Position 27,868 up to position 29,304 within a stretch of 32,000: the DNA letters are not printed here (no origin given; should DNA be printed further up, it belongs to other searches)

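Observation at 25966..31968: Lux-like acyl activation/reduction module (ACP, ANL ligase, Fe-ADH, LuxE, GNAT-like, LuxC) wired into nonulosonic acid biosynthesis, with no luciferase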

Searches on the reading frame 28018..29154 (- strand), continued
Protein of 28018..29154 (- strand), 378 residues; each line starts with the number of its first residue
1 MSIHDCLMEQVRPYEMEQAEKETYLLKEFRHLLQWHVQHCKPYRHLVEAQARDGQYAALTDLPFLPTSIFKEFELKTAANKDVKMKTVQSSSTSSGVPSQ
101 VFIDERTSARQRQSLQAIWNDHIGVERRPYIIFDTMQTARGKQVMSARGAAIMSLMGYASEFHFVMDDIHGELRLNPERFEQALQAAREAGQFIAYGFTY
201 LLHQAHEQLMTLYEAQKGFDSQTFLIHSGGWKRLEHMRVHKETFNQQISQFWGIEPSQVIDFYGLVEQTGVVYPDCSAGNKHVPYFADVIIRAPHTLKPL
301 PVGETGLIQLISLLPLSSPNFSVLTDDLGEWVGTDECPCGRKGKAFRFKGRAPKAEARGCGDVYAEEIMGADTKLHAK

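Call 60: search_protein_families(library=ncbifam, proteins=[L002:6652-7191:+, L066:6983-7546:+, L026:7093-7659:+, L066:7813-8571:+, L026:12306-13607:+, L026:13607-14728:+, L026:14728-15816:+, L026:15810-16730:+, L026:16734-17945:+, L083:6221-7324:+], max_evalue=0.0001)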
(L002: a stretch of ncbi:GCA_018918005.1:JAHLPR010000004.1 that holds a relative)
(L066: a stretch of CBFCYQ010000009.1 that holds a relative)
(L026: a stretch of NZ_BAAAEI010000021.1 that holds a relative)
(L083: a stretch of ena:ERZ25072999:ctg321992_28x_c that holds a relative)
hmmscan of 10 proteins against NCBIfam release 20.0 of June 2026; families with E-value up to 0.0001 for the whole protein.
L002:6652-7191:+ (179 aa): 1 family
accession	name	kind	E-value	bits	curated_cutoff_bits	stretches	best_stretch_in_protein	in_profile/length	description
TIGR03585.1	PseH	equivalog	2.8e-34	118.4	93.1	1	3-156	2-155/156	UDP-4-amino-4,6-dideoxy-N-acetyl-beta-L-altrosamine N-acetyltransferase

L066:6983-7546:+ (187 aa): 2 families
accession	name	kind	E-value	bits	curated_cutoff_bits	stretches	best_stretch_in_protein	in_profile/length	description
TIGR03585.1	PseH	equivalog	1.1e-28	100.2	93.1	1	11-162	2-153/156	UDP-4-amino-4,6-dideoxy-N-acetyl-beta-L-altrosamine N-acetyltransferase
NF011709.0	PRK15130.1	equivalog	2.8e-07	30.5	218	1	8-147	5-144/186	spermidine N1-acetyltransferase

L026:7093-7659:+ (188 aa): 1 family
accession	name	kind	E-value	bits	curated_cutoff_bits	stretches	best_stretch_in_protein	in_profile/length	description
TIGR03585.1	PseH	equivalog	8.8e-24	84.4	93.1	1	16-158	3-143/156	UDP-4-amino-4,6-dideoxy-N-acetyl-beta-L-altrosamine N-acetyltransferase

L066:7813-8571:+ (252 aa): 236 families (the best 25 are shown)
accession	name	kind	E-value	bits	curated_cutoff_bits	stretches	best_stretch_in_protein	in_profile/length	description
TIGR01830.1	3oxo_ACP_reduc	equivalog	4.4e-76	255.7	297.75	1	13-250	1-238/239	3-oxoacyl-[acyl-carrier-protein] reductase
NF004198.0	PRK05653.1-3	equivalog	1.1e-74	251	296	1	7-252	4-248/248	3-oxoacyl-ACP reductase FabG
NF004197.0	PRK05653.1-1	equivalog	1.4e-68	231.2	332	1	7-251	4-247/249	3-oxoacyl-ACP reductase FabG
NF005559.1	PRK07231.1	subfamily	2e-67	227.3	215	1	8-251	2-248/249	glucose 1-dehydrogenase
NF009466.0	PRK12826.1-2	subfamily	7e-67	225.5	222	1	12-251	5-245/248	3-oxoacyl-ACP reductase FabG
NF004199.0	PRK05653.1-4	equivalog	1.4e-62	211.5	301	1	9-251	4-246/247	3-oxoacyl-ACP reductase FabG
NF005067.0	PRK06484.1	equivalog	1.1e-59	202.3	713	1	11-250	10-251/524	short chain dehydrogenase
NF053542.1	FlxB_rubin_SDR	equivalog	6.7e-58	196.2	340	1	11-250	1-239/239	flexirubin biosynthesis SDR family reductase FlxB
NF052558.1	MBtsdlDhBudC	equivalog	6.9e-58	196.1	270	1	10-250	3-241/250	meso-2,3-butanediol dehydrogenase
NF009468.0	PRK12826.1-4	equivalog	1.8e-57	195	318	1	7-251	4-248/256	SDR family oxidoreductase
NF047420.2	EF_P_mod_YmfI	equivalog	8.2e-57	192.6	238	1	13-250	2-235/236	elongation factor P 5-aminopentanone reductase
NF006070.0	PRK08213.1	subfamily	4e-56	190.4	279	1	8-251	10-257/259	gluconate 5-dehydrogenase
NF004778.0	PRK06124.1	equivalog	8.1e-56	189.3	303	1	7-251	8-253/256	SDR family oxidoreductase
NF009464.0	PRK12824.1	subfamily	1.6e-55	188.5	269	1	11-250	3-242/245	3-oxoacyl-ACP reductase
NF004200.0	PRK05653.1-5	equivalog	3.9e-55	187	273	1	11-251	3-242/242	3-oxoacyl-ACP reductase FabG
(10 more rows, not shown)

L026:12306-13607:+ (433 aa): 10 families
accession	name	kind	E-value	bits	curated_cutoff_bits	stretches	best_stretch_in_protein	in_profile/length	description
TIGR02320.1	PEP_mutase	equivalog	2.2e-120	401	319.55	1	149-431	1-282/284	phosphoenolpyruvate mutase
TIGR02321.1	Pphn_pyruv_hyd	equivalog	9.6e-45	152.9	374.4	1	148-428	6-275/290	phosphonopyruvate hydrolase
TIGR02317.1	prpB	equivalog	3.5e-27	95.3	354.4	1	147-429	3-270/285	methylisocitrate lyase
NF008455.0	PRK11320.1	equivalog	1.6e-21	76.8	353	1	199-428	53-276/295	methylisocitrate lyase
TIGR02199.1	rfaE_dom_II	equivalog_domain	6.7e-15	55.2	181.5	1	2-136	11-143/144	D-glycero-beta-D-manno-heptose 1-phosphate adenylyltransferase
TIGR01518.1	g3p_cytidyltrns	equivalog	1.7e-14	54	165.4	1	10-134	6-124/125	glycerol-3-phosphate cytidylyltransferase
TIGR00125.1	cyt_tran_rel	domain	4e-12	46.1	27.7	1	4-65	1-62/65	adenylyltransferase/cytidyltransferase family protein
TIGR02319.1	CPEP_Pphonmut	equivalog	6.1e-12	45.4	420.05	1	190-337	42-185/294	carboxyvinyl-carboxyphosphonate phosphorylmutase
NF008454.0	PRK11316.1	equivalog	4.8e-09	35.4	521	1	2-136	340-472/475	bifunctional D-glycero-beta-D-manno-heptose-7-phosphate kinase/D-glycero-beta-D-manno-heptose 1-phosphate adenylyltransferase HldE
NF001985.0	PRK00777.1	subfamily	2.4e-08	34.2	104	1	4-61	6-64/157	pantetheine-phosphate adenylyltransferase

L026:13607-14728:+ (373 aa): 42 families (the best 25 are shown)
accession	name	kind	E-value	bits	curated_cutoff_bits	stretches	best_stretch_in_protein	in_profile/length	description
TIGR03297.1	Ppyr-DeCO2ase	equivalog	4.4e-134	447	312.5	1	15-368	1-358/360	phosphonopyruvate decarboxylase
TIGR03846.1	sulfopy_beta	equivalog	8.7e-34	117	221.5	1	184-348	1-160/182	sulfopyruvate decarboxylase subunit beta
NF004813.0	PRK06163.1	equivalog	1.9e-25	89.8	240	1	180-369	11-195/202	hypothetical protein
TIGR03845.1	sulfopyru_alph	equivalog_domain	4.9e-24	85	147.95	1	9-165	6-157/160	sulfopyruvate decarboxylase subunit alpha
NF006524.0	PRK08978.1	equivalog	2e-14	52.8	738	1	211-346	379-526/548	acetolactate synthase 2 catalytic subunit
TIGR00118.1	acolac_lg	equivalog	3.8e-14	52.1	538.35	2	210-346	387-536/557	biosynthetic-type acetolactate synthase large subunit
NF005485.1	PRK07092.1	equivalog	8.1e-14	51.3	493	1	181-345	347-519/523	benzoylformate decarboxylase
NF006016.1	PRK08155.1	equivalog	3e-13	49.1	870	2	188-344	366-532/554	acetolactate synthase large subunit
NF006052.0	PRK08199.1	subfamily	1.5e-12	46.6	539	1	185-345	370-538/559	thiamine pyrophosphate protein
NF004710.0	PRK06048.1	equivalog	4.4e-12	45.2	976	1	192-345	375-538/561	acetolactate synthase large subunit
NF006319.0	PRK08527.1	equivalog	8.7e-11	40.9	905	1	225-345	407-539/565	acetolactate synthase large subunit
NF005760.0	PRK07586.1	equivalog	7.7e-10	38.3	363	1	185-344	340-514/514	acetolactate synthase large subunit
NF006203.0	PRK08327.1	equivalog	1.5e-09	37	456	1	39-101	51-111/571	thiamine pyrophosphate-requiring protein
NF005712.0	PRK07524.1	subfamily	2.9e-09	35.9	500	0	179-344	356-529/536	5-guanidino-2-oxopentanoate decarboxylase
NF005228.0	PRK06725.1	equivalog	3e-09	35.6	991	1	7-102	22-113/571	acetolactate synthase large subunit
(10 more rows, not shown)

L026:14728-15816:+ (362 aa): 15 families
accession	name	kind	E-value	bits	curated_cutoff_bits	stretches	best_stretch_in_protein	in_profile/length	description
TIGR03405.1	Phn_Fe-ADH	equivalog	3e-87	292.7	423.7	1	18-341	12-354/355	iron-containing alcohol dehydrogenase PsrA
NF041833.1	Fe_ADH_ErcA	equivalog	1.1e-44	153.1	550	1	26-297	27-299/382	alcohol dehydrogenase-like regulatory protein ErcA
NF010378.0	PRK13805.1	equivalog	9e-41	139.6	951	1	26-284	479-754/872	bifunctional acetaldehyde-CoA/alcohol dehydrogenase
NF053866.1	CholDhdGbsBBac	equivalog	1.1e-36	126.3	550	1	27-285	35-299/392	choline dehydrogenase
TIGR02638.1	lactal_redase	equivalog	6.2e-36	124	523.15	1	59-287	61-292/379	lactaldehyde reductase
NF050025.1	SulfAcetaldRedSarD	equivalog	2.3e-34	118.9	700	1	27-308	28-310/385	sulfoacetaldehyde reductase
NF011998.0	PRK15454.1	equivalog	5.5e-32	111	556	1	68-285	90-308/395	ethanolamine utilization ethanol dehydrogenase EutG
NF058672.1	4HyButDHCUPNE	equivalog_domain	2.4e-31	109.3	500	1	28-332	28-330/378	4-hydroxybutyrate dehydrogenase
NF007911.0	PRK10624.1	equivalog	1.4e-30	106.5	537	1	34-285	35-289/382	lactaldehyde reductase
NF007363.0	PRK09860.1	equivalog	2.2e-30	106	581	1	30-280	32-285/383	L-threonine dehydrogenase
NF041822.1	daptide_DH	equivalog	4.5e-16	58.7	300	1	64-210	36-187/363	daptide-type RiPP biosynthesis dehydogenase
TIGR04266.1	NDMA_methanol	equivalog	2.3e-15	56.3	625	1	51-297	62-308/420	NDMA-dependent methanol dehydrogenase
NF011717.0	PRK15138.1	equivalog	7.9e-14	51.5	645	1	38-289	39-298/387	alcohol dehydrogenase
NF006941.0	PRK09423.1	subfamily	3.6e-06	26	336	1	29-109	29-109/367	glycerol dehydrogenase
NF002022.0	PRK00843.1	equivalog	6.4e-05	22.1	413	0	17-108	22-111/350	NAD(P)-dependent glycerol-1-phosphate dehydrogenase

L026:15810-16730:+ (306 aa): 1 family
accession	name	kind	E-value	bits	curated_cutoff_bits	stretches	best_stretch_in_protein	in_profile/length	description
NF045866.1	GGPL_Ptran_Mf1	equivalog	1e-12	48.7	225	1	115-157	9-51/240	diacylglycerol cholinephosphotransferase Mf1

L026:16734-17945:+ (403 aa): 0 families

L083:6221-7324:+ (367 aa): 1 family
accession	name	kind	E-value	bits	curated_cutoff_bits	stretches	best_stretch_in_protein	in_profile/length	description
NF047385.1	T4SS_GNAT_BspF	exception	4.8e-06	25.4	775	1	174-303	221-357/428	type IV secretion system effector crotonyl transferase BspF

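Call 73: search_protein_families(library=pfam, proteins=[L063:12674-14128:+, L022:13346-14464:+], max_evalue=0.001)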
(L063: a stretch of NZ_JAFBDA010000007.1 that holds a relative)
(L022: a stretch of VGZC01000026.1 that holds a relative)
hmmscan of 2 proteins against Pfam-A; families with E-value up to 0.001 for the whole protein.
L063:12674-14128:+ (484 aa): 2 families
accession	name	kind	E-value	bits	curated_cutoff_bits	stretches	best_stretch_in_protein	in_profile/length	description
PF11794.13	HpaB_N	-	4.1e-107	358.2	35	1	5-275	1-270/270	4-hydroxyphenylacetate 3-hydroxylase N terminal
PF03241.18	HpaB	-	9.3e-75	250.6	25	1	282-480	1-201/202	4-hydroxyphenylacetate 3-hydroxylase C terminal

L022:13346-14464:+ (372 aa): 0 families

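Call 80: search_protein_families(library=pfam, proteins=[L079:312-1844:+, L079:1834-3819:+, L079:3812-5380:+, L079:5358-5714:+, L079:5711-6148:+, L079:9069-10037:+, L079:11461-12186:+, L072:497-3418:+, L072:12338-13330:+, L072:5204-5800:+], max_evalue=0.001)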
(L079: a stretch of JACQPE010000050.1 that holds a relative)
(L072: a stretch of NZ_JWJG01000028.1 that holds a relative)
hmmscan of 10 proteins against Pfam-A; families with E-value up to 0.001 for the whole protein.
L079:312-1844:+ (510 aa): 1 family
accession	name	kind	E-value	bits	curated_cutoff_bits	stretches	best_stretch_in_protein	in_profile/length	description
PF02446.23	Glyco_hydro_77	-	7.9e-163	543.1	25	1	26-488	1-464/465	4-alpha-glucanotransferase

L079:1834-3819:+ (661 aa): 4 families
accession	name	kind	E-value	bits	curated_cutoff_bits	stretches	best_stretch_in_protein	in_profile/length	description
PF02806.24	Alpha-amylase_C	-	1.3e-23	83.6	21.2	1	560-657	1-93/95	Alpha amylase, C-terminal all-beta domain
PF02922.24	CBM_48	-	8.2e-20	71.4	22.4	1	57-137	1-83/83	Carbohydrate-binding module 48 (Isoamylase N-terminal domain)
PF00128.31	Alpha-amylase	-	1.2e-15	58.1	22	2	209-280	27-96/446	Alpha amylase, catalytic domain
PF22019.2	GlgB_N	-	8.4e-05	23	27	1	41-130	3-88/94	alpha-1,4-glucan branching enzyme GlgB, N-terminal domain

L079:3812-5380:+ (522 aa): 2 families
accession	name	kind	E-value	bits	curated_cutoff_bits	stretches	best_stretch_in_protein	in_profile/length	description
PF12055.13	DUF3536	-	1.9e-56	191.9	25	1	342-496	1-155/284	Domain of unknown function (DUF3536)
PF03065.20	Glyco_hydro_57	-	4.3e-19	69.4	21.2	1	72-313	71-290/291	Glycosyl hydrolase family 57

L079:5358-5714:+ (118 aa): 1 family
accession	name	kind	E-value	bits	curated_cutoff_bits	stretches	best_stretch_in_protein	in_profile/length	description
PF13146.11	TRL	-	1.2e-10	41.9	25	1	38-113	9-76/77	TRL-like protein family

L079:5711-6148:+ (145 aa): 0 families

L079:9069-10037:+ (322 aa): 1 family
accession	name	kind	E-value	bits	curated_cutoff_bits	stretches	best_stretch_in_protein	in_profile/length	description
PF13527.13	Acetyltransf_9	-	4.9e-08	33.5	25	1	3-116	2-114/127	Acetyltransferase (GNAT) domain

L079:11461-12186:+ (241 aa): 6 families
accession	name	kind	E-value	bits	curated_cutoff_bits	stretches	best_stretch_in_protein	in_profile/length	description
PF13561.12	adh_short_C2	-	1.1e-55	189.2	27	1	15-240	6-236/236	Enoyl-(Acyl carrier protein) reductase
PF00106.31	adh_short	-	1.8e-55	187.9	26.6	1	9-192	4-189/195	short chain dehydrogenase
PF08659.16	KR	-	9.7e-13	48.9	22.6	1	9-164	4-161/180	KR domain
PF23441.1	SDR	-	3.4e-06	27.1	27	1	80-240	90-256/258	SDR-like rossmann domain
PF08643.16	DUF1776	-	0.00055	19.9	25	0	98-186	110-200/294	Fungal family of unknown function (DUF1776)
PF01370.27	Epimerase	-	0.00056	19.8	20.9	0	9-183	2-176/240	NAD dependent epimerase/dehydratase family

L072:497-3418:+ (973 aa): 31 families (the best 25 are shown)
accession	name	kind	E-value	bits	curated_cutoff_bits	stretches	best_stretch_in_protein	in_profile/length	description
PF00515.34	TPR_1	-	3.9e-59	194.6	27.8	5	462-491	3-32/34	Tetratricopeptide repeat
PF07719.23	TPR_2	-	9.5e-57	184.9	27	3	461-491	2-32/34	Tetratricopeptide repeat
PF13181.12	TPR_8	-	1.6e-44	146.7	25.7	3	463-491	4-32/34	Tetratricopeptide repeat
PF14559.12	TPR_19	-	1.4e-40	137.8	25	4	200-259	3-62/68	Tetratricopeptide repeat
PF13432.12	TPR_16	-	6.6e-40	135.6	32.7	5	432-490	3-61/65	Tetratricopeptide repeat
PF13431.12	TPR_17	-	1.1e-39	131.8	24.4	1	517-548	2-33/34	Tetratricopeptide repeat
PF13424.12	TPR_12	-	1.3e-37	128.3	30.1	1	427-490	4-75/77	Tetratricopeptide repeat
PF13844.12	Glyco_transf_41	-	8.5e-37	127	25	2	613-760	78-227/543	Glycosyl transferase family 41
PF13414.12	TPR_11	-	1.2e-35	121.4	26.8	3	507-537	7-37/42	TPR repeat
PF13428.12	TPR_14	-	1.3e-28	96.9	23.5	0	360-396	3-39/44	Tetratricopeptide repeat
PF23914.1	TPR_CcmH_CycH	-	4.8e-22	78.9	42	2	249-344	43-141/158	Cytochrome c-type biogenesis protein H TPR domain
PF13371.12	TPR_9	-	1.6e-20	73.3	35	1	435-491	4-60/73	Tetratricopeptide repeat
PF13374.12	TPR_10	-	8.7e-18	64.2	27.5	0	460-488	2-30/42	Tetratricopeptide repeat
PF12895.13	ANAPC3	-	4.8e-17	62.5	27.2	1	439-519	2-81/82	Anaphase-promoting complex, cyclosome, subunit 3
PF13176.12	TPR_7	-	1.2e-16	59.8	27.9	0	430-458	3-31/36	Tetratricopeptide repeat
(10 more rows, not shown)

L072:12338-13330:+ (330 aa): 7 families
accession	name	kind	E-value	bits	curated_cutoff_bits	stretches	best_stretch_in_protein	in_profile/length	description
PF13489.12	Methyltransf_23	-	4.2e-14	53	27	1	155-284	13-124/164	Methyltransferase domain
PF13649.12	Methyltransf_25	-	3e-10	41.1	27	1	168-266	1-97/97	Methyltransferase domain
PF13847.12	Methyltransf_31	-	7.8e-10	39.1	27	1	165-284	4-124/145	Methyltransferase domain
PF08242.18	Methyltransf_12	-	1.1e-09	39.3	30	1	169-267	1-97/98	Methyltransferase domain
PF08241.18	Methyltransf_11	-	5.2e-07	30.6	21.2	1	169-270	1-95/95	Methyltransferase domain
PF05175.20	MTS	-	1.1e-05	25.6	23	1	162-219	27-83/170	Methyltransferase small domain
PF06325.19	PrmA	-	1.2e-05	25.4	22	1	164-285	161-272/296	Ribosomal protein L11 methyltransferase (PrmA)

L072:5204-5800:+ (198 aa): 1 family
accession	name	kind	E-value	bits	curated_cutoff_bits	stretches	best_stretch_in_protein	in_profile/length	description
PF00908.23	dTDP_sugar_isom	-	7.1e-58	195.5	27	1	21-190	2-167/168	dTDP-4-dehydrorhamnose 3,5-epimerase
